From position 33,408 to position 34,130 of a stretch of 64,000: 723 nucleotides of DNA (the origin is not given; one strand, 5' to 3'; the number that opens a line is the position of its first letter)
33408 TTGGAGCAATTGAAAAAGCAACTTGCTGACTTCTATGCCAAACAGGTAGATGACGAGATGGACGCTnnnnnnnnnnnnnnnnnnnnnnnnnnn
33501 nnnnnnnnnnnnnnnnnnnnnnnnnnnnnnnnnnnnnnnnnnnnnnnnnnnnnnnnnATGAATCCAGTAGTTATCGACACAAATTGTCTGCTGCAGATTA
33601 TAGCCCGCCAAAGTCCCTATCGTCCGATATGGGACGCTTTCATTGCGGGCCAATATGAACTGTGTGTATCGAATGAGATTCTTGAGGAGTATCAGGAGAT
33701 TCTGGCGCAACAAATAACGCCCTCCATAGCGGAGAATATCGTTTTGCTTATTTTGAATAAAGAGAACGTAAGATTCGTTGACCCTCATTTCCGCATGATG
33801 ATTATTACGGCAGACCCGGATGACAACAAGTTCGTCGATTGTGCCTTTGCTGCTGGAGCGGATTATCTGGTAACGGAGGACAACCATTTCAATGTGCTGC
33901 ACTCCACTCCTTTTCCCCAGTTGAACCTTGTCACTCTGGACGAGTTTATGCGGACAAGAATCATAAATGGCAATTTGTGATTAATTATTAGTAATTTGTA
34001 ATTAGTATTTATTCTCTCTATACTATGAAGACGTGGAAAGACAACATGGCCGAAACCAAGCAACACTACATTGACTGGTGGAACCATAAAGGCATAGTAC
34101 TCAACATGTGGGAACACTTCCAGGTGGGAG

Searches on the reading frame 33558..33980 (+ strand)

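Call 74: search_protein_families(library=pfam, proteins=[window:33558-33980:+], max_evalue=0.00001)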
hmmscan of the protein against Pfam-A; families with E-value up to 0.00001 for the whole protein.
window:33558-33980:+ (140 aa): 1 family
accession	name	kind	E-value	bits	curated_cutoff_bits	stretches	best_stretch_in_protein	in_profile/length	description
PF13470.12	PIN_3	-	5.3e-23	82.5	27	1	4-110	2-115/115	PIN domain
